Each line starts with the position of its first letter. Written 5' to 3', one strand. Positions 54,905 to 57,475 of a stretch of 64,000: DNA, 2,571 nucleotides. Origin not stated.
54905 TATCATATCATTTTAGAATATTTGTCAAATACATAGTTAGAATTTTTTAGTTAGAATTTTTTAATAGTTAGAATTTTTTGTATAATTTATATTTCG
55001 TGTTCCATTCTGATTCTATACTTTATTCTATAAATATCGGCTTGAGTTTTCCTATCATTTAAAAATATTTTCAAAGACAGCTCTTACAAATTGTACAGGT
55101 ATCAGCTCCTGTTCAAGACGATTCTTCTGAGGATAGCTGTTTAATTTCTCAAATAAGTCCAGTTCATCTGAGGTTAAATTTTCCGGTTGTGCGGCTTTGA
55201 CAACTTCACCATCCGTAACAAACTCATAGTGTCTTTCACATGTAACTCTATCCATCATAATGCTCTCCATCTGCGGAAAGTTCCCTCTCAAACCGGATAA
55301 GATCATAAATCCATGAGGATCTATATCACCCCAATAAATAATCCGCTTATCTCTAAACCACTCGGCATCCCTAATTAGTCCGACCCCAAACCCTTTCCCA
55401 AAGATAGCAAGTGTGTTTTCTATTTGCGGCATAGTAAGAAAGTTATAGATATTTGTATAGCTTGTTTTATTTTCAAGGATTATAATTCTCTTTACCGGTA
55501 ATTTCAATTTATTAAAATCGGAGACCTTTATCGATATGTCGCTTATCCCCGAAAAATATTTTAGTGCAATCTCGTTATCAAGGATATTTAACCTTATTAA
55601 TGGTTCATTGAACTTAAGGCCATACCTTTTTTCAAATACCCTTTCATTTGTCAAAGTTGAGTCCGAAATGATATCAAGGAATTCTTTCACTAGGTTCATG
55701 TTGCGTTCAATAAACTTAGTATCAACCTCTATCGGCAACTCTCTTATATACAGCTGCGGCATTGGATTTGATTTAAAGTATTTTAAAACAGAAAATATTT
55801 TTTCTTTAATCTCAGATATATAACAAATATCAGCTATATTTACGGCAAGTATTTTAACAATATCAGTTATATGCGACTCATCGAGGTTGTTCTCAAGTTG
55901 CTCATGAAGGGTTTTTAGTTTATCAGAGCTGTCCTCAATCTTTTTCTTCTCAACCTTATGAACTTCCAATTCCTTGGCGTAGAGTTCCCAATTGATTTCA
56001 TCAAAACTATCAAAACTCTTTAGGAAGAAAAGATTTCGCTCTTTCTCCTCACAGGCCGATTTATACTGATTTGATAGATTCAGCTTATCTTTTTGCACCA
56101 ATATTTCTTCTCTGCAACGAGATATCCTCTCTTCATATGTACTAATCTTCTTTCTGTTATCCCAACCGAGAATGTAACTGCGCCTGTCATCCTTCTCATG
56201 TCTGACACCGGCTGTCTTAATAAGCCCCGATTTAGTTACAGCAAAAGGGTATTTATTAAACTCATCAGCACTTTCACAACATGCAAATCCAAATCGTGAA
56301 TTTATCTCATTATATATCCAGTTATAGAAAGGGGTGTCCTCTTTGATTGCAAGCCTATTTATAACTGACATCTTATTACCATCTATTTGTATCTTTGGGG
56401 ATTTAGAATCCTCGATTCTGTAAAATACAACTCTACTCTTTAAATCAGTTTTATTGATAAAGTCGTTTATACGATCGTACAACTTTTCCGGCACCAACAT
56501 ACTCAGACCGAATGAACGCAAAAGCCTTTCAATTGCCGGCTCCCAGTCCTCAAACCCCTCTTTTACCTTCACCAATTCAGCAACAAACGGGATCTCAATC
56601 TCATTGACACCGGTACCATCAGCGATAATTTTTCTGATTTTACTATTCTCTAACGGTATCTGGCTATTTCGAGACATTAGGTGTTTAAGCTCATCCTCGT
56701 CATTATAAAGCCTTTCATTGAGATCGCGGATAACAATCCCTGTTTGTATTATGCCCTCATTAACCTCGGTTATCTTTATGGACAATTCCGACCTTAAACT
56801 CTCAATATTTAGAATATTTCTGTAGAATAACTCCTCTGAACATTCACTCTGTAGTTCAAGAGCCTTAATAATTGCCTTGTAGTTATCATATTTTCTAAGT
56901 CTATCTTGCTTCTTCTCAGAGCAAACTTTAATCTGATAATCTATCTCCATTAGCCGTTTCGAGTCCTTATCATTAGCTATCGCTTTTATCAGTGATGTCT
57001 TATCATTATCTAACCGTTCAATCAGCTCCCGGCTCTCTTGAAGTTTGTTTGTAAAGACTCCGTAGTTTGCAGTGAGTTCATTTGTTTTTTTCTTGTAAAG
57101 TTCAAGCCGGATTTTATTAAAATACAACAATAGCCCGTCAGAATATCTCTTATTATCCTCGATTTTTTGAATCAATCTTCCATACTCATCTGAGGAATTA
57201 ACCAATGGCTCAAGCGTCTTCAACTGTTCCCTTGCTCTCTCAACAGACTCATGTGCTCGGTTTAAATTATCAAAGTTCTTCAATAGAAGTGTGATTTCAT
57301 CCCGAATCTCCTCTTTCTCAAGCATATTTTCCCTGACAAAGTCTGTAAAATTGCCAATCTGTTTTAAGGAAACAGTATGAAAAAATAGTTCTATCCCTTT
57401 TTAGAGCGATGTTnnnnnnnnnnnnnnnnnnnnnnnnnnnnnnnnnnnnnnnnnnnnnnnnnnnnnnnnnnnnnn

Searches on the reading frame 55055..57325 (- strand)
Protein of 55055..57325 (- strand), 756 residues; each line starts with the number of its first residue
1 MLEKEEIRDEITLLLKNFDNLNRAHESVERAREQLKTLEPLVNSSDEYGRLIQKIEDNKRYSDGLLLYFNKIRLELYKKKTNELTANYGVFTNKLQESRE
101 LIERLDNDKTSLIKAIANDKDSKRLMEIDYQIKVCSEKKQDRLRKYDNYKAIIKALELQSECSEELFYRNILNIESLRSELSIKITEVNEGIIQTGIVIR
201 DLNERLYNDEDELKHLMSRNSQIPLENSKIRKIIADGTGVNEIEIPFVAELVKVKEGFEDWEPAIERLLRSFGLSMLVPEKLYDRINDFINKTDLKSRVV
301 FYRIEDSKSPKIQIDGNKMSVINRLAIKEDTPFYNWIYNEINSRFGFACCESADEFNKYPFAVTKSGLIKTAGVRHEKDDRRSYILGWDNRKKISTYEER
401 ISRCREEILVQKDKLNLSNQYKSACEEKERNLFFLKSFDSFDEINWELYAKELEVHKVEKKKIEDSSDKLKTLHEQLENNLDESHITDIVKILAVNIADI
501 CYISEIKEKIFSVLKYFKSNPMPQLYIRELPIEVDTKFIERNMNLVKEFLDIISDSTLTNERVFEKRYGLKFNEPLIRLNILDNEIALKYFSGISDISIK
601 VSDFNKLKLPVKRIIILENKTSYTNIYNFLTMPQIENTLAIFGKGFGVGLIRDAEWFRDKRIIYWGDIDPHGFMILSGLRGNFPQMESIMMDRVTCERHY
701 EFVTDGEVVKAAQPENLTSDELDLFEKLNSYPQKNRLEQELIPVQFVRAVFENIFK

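Call 3: search_protein_families(library=pfam, proteins=[window:55055-57325:-], max_evalue=0.1)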
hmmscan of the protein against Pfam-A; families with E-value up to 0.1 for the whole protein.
window:55055-57325:- (756 aa): 3 families
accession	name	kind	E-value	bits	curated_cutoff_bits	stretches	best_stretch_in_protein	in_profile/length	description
PF09983.15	JetD_C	-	3.7e-44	150.6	22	1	569-749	1-177/179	Wadjet protein JetD, C-terminal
PF11795.13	DUF3322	-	3.6e-11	43.9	22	1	508-551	146-190/190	Uncharacterized protein conserved in bacteria N-term (DUF3322)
PF23947.1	DUF7281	-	0.018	15.1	27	1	596-675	27-109/183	Domain of unknown function (DUF7281)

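Call 4: search_protein_families(library=padloc, proteins=[window:55055-57325:-], max_evalue=0.1)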
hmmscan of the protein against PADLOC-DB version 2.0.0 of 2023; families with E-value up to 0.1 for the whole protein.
window:55055-57325:- (756 aa): 16 families
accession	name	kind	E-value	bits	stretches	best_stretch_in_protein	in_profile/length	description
PDLC00512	JetC1|JetC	-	6.8e-119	396.6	1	1-483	232-718/1123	DUF3584 domain; MukB-like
PDLC00522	JetD1|JetD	-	3.1e-89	297.7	1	503-755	135-380/382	DUF2220; DUF3322; DUF2399 domain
PDLC00518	JetC1|JetC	-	2.1e-83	278.9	1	14-481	247-716/1112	DUF3584 domain; MukB-like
PDLC00530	JetD1|JetD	-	9e-72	240.5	1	488-753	125-385/391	DUF2220; DUF3322; DUF2399 domain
PDLC00511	JetC1|JetC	-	7e-54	181.2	1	2-480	230-706/1108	DUF3584 domain; MukB-like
PDLC00517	JetC1|JetC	-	1.3e-48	164.1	1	14-479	258-723/1119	DUF3584 domain; MukB-like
PDLC00523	JetD1|JetD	-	9.4e-45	151.3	1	461-751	113-390/398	DUF2220; DUF3322; DUF2399 domain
PDLC00514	JetC1|JetC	-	8.2e-33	111.3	1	10-483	235-711/1117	DUF3584 domain; MukB-like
PDLC00532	JetD1|JetD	-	2.2e-32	110.2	1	445-752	86-376/383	DUF2220; DUF3322; DUF2399 domain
PDLC00520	JetD1|JetD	-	7.3e-28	95.6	1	604-746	229-377/398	DUF2220; DUF3322; DUF2399 domain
PDLC00509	JetC1|JetC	-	3.4e-16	56.6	1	21-483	255-725/1158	DUF3584 domain; MukB-like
PDLC00519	JetC1|JetC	-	1.6e-12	44.5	1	4-479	211-714/1097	DUF3584 domain; MukB-like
PDLC00525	JetD1|JetD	-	1.6e-05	22.1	1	589-700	250-365/412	DUF2220; DUF3322; DUF2399 domain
PDLC00594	JetD3|JetD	-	0.00013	19.5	1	613-675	192-256/345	DUF2239; DUF2220 domain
PDLC00521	JetD1|JetD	-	0.00018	18.8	1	535-741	171-382/395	DUF2220; DUF3322; DUF2399 domain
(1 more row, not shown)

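Call 8: find_homologous_proteins(query=window:55055-57325:-, max_evalue=1e-10)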
Query window:55055-57325:- (756 aa): 1666 proteins with E <= 1e-10 among 8000 candidates; the best 120 are listed.
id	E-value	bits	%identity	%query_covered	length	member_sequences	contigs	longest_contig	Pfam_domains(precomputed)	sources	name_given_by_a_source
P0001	0.0e+0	1662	100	100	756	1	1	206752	PF11795.14,PF09983.16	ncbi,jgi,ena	-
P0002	1.0e-140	488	51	64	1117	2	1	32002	PF13476.13,PF13558.13,PF13555.13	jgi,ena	-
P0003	1.1e-93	333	39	63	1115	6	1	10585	PF13558.13,PF13555.13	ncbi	-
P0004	1.9e-81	292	37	63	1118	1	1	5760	PF13558.13,PF13555.13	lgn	-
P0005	8.9e-81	290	38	63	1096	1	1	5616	PF13558.13,PF13555.13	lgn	-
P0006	1.1e-80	290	37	65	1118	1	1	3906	PF13558.13,PF13555.13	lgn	-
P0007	9.8e-80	287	36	63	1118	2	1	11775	PF13558.13,PF13555.13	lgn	-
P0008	3.9e-78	281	33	62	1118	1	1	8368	PF13476.13,PF13558.13,PF13555.13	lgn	-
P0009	5.1e-78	281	35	64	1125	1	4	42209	PF13558.13,PF13555.13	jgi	jgi:uncharacterized protein YPO0396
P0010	2.4e-75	272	36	63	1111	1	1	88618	PF13476.13,PF13558.13,PF13555.13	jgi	-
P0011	6.6e-75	271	34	63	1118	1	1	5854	PF13558.13,PF13555.13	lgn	-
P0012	1.6e-74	270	34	64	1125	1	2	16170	PF13558.13,PF13555.13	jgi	jgi:uncharacterized protein YPO0396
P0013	6.9e-74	267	34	63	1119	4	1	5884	PF13558.13,PF13555.13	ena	-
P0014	4.6e-72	261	32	63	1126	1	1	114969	PF13558.13,PF13555.13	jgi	jgi:uncharacterized protein YPO0396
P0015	5.0e-72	261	31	63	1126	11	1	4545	PF13558.13,PF13555.13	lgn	-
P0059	1.0e-66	244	34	64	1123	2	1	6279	PF13558.13,PF13555.13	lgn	-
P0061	1.1e-66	244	32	64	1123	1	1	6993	PF13558.13,PF13555.13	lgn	-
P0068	4.3e-66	242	31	63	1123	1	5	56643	PF13558.13,PF13555.13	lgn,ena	-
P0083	3.7e-65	239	32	65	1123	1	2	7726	PF13558.13,PF13555.13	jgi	-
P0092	4.7e-65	238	31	63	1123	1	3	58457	PF13558.13,PF13555.13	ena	-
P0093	5.0e-65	238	31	63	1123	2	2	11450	PF13558.13,PF13555.13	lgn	-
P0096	5.6e-65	238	31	63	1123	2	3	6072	PF13558.13,PF13555.13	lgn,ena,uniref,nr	uniref:Uncharacterized protein YPO0396 n=1 Tax=Candidatus Kentrum sp. DK TaxID=2126562 RepID=A0A450T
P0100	7.6e-65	238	32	62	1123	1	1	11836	PF13476.13,PF13558.13,PF13555.13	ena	-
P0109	1.1e-64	237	32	63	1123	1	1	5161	PF13558.13,PF13555.13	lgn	-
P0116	1.4e-64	237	28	75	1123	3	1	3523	PF13558.13,PF13555.13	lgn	-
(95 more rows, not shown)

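Call 11: find_encoding_contigs(protein=P0001, flank=10000, max_places=4)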
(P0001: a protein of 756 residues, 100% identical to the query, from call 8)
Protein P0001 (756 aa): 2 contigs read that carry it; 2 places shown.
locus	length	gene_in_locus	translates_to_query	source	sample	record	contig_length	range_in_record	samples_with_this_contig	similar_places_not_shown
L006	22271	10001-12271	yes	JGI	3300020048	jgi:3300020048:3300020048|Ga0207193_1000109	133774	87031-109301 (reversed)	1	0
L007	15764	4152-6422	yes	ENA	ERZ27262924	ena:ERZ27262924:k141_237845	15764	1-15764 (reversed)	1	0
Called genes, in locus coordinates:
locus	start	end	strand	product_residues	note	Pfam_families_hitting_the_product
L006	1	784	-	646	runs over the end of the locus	PF02384:N6_Mtase, PF01170:UPF0020 (faint), PF07669:Eco57I, PF12950:TaqI_C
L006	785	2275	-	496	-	-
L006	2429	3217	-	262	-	-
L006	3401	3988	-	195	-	PF04191:PEMT, PF04140:ICMT (weak)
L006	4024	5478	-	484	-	PF00089:Trypsin, PF13365:Trypsin_2, PF00595:PDZ (weak), PF13180:PDZ_2, PF17820:PDZ_6 (weak), PF13180:PDZ_2 (weak)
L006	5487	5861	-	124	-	-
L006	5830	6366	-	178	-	-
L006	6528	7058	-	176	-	-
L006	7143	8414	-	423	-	PF02403:Seryl_tRNA_N, PF00587:tRNA-synt_2b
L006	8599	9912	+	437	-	PF11855:DUF3375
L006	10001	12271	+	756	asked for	PF11795:DUF3322, PF09983:JetD_C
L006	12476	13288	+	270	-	-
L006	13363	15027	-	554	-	-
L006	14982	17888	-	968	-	PF00515:TPR_1 (faint), PF07719:TPR_2 (faint), PF13371:TPR_9 (faint), PF13432:TPR_16 (faint), PF13525:YfiO (faint), PF10602:RPN7 (faint), PF12895:ANAPC3 (faint), PF13174:TPR_6 (faint), +6 more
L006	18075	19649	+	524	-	PF02120:Flg_hook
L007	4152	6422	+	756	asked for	PF11795:DUF3322, PF09983:JetD_C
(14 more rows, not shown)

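Call 22: search_solved_structures(query=window:55055-57325:-, max_evalue=0.001, show_alignments=0)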
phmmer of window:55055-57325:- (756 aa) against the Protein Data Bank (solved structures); distinct sequences matched with E-value up to 0.001: 6.
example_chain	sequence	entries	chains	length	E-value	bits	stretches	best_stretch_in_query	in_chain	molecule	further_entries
8dk2_C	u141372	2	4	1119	1.4e-24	89.5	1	15-424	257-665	JetC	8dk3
8as8_A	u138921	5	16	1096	5e-22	81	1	10-410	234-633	JetC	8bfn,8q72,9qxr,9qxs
9qxt_A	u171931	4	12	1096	6.2e-22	80.7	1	10-410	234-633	JetC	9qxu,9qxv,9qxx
8q72_M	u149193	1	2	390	1.2e-15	60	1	534-747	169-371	JetD(E248A)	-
8b7f_A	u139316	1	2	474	2.2e-14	55.8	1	509-746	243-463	Ubiquitin-like protein SMT3,MksG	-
7til_A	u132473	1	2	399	2.5e-14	55.6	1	534-747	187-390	JetD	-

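Call 29: list_cluster_members(proteins=[P0001, P0121, P0241, P0242, P0122])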
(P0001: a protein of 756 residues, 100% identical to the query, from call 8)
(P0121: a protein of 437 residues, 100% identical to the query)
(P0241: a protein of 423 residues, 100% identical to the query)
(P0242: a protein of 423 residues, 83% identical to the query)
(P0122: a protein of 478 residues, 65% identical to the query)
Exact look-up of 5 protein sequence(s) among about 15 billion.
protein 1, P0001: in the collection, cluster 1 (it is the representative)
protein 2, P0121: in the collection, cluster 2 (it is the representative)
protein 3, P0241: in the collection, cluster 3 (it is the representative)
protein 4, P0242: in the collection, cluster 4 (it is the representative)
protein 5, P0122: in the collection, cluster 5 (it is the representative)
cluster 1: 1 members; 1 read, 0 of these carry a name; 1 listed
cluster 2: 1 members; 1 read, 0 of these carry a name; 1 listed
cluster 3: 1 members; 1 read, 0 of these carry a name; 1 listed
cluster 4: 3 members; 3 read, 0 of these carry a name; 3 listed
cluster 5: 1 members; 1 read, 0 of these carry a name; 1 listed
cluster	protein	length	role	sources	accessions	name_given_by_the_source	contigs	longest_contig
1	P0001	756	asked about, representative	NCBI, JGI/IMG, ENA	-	-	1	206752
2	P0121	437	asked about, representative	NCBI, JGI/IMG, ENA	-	-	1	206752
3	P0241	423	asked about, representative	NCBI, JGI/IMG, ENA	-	-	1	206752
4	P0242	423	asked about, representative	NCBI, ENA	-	-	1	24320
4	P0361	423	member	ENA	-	-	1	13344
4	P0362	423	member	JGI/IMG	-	-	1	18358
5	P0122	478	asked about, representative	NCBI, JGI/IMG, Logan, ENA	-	-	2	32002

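Call 41: search_protein_families(library=ncbifam, proteins=[window:55055-57325:-], max_evalue=0.01)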
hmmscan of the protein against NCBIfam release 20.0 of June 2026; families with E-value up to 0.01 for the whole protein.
window:55055-57325:- (756 aa): 0 families

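Call 45: predict_structure(protein=window:55055-57325:-)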
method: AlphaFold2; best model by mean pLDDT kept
length: 756 residues; sequences in the alignment: 1
mean_pLDDT: 33.8   pTM: 0.21
mean pLDDT of the five models: 33.8, 28.9, 28.0, 27.2, 26.0
residues with pLDDT >= 90: 0; 70-90: 0; 50-70: 6; < 50: 750
segments of 3 or more residues with pLDDT < 50: 1-283, 292-756
pLDDT, mean of each block of 10 residues (from residue 1): 39 32 31 35 40 40 38 35 31 30 33 35 36 35 36 34 33 31 27 27 32 32 30 29 30 36 43 38 49 43 35 32 32 37 38 41 41 30 24 27 30 31 31 28 31 30 33 34 33 30 33 37 29 33 39 34 28 30 35 35 35 35 38 38 37 30 33 39 34 28 29 37 39 31 31 32
secondary structure, 60 per line:
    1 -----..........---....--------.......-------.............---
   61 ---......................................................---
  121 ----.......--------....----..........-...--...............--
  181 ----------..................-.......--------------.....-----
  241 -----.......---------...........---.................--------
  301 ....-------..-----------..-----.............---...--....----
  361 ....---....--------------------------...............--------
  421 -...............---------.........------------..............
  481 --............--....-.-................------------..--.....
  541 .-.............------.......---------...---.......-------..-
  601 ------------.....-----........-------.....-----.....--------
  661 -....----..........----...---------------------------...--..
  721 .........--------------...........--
elements in order (helices of 4 or more, strands of 3 or more residues): H6-15 H31-37 H45-57 H64-117 H125-131 H140-143 H148-157 H164-178 H191-208 H210-216 H231-235 H246-252 H262-272 E276-279 H280-292 E301-304 H332-344 E348-350 H353-356 E361-364 E368-371 H398-412 H422-436 H446-454 H467-480 H483-494 H497-500 H504-519 H536-541 H543-555 H562-568 E578-580 H584-590 E613-617 H623-630 E638-642 E648-652 E662-665 H670-679 H719-729 H744-754

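Call 56: search_protein_representatives(protein=window:55055-57325:-)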
Query: 756 residues. Proteins with E-value up to 0.001 (for the whole library): 3844; up to 1e-10: 2606; up to 1e-30: 750. The best 150 are listed.
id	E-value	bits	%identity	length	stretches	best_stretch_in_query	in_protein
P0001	0.0e+00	1662.3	100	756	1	1-756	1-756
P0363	1.7e-95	337.2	57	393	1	488-751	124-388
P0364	3.6e-88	312.9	32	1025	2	66-478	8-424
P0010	7.8e-76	272.2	37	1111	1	1-479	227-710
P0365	3.4e-74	266.7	34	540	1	2-478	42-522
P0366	1.0e-70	255.2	33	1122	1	1-483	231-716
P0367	1.8e-70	254.4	33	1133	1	1-482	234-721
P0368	1.2e-69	251.7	31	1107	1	1-480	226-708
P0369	1.5e-69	251.4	34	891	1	1-479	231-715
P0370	1.6e-69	251.3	48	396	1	488-747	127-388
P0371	8.2e-69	248.9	49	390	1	496-745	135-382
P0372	2.8e-68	247.2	31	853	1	1-531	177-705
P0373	7.7e-67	242.4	33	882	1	11-478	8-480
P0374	1.2e-66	241.8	34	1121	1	1-479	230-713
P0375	1.5e-66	241.5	31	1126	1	1-476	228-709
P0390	2.4e-62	227.6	30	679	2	510-751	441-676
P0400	2.8e-60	220.7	32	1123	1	1-478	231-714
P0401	6.8e-60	219.5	31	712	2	1-332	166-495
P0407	2.5e-58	214.3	30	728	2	1-483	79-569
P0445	1.1e-54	202.2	30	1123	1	10-485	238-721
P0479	1.8e-51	191.6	30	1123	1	2-479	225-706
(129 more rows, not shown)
